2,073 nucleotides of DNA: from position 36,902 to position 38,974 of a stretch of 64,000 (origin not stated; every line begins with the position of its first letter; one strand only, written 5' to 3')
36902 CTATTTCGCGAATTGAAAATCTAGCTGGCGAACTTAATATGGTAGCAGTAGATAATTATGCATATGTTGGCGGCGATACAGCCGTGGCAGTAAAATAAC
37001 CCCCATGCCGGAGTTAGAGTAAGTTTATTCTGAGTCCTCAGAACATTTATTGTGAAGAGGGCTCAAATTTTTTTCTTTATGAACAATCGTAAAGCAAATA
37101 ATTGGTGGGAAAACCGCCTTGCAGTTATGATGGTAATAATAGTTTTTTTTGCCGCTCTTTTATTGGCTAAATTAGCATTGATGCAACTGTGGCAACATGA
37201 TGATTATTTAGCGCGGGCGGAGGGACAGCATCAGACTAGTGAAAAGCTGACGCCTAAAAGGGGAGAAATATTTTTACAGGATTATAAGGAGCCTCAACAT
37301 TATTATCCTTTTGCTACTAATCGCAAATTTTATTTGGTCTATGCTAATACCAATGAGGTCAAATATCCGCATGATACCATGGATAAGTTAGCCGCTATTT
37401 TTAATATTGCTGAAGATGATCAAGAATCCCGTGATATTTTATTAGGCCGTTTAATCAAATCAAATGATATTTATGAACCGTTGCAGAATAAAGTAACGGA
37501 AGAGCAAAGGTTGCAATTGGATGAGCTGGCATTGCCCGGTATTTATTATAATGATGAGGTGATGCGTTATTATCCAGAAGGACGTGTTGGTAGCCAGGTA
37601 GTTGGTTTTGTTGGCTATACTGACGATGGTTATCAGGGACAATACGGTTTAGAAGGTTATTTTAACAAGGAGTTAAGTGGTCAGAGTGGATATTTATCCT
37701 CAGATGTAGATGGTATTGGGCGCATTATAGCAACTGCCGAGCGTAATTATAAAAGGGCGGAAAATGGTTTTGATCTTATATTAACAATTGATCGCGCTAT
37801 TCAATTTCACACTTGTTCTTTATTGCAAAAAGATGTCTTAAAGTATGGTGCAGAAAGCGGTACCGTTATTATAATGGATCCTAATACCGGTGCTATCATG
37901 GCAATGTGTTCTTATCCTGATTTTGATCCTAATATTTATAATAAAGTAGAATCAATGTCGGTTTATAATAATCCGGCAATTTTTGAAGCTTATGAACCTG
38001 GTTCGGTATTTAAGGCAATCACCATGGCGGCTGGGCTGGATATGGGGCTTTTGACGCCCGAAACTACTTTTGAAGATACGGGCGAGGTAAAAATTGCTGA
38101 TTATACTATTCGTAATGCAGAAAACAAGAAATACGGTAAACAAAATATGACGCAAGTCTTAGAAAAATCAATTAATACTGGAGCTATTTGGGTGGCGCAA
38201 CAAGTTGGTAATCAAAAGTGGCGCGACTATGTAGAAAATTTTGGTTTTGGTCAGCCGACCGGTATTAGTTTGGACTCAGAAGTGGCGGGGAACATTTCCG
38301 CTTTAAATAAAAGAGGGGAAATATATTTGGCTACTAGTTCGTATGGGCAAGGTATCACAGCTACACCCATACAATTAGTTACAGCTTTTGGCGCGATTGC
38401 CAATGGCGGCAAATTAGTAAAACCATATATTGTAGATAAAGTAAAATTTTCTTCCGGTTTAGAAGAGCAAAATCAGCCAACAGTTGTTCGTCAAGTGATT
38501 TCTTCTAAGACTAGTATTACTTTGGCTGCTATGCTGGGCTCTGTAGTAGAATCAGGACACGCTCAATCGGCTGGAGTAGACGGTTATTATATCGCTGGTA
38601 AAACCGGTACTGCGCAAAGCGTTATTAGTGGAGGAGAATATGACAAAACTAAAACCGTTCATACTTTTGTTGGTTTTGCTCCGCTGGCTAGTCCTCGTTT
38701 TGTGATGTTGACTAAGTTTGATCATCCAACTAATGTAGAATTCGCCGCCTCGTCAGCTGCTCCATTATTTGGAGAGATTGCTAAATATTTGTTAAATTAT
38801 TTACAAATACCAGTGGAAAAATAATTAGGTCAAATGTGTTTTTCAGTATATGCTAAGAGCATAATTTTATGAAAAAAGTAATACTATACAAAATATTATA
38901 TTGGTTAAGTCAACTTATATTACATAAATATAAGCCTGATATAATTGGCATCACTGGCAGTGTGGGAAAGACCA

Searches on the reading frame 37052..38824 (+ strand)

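Call 45: search_protein_families(library=pfam, proteins=[window:37052-38824:+], max_evalue=0.00001)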
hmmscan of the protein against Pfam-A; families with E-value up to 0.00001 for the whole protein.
window:37052-38824:+ (590 aa): 2 families
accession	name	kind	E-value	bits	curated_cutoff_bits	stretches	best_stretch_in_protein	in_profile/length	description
PF00905.27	Transpeptidase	-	8.9e-73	245.5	22.1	1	270-577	1-298/299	Penicillin binding protein transpeptidase domain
PF03717.20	PBP_dimer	-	2.7e-15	57.7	24.4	1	67-228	3-178/180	Penicillin-binding Protein dimerisation domain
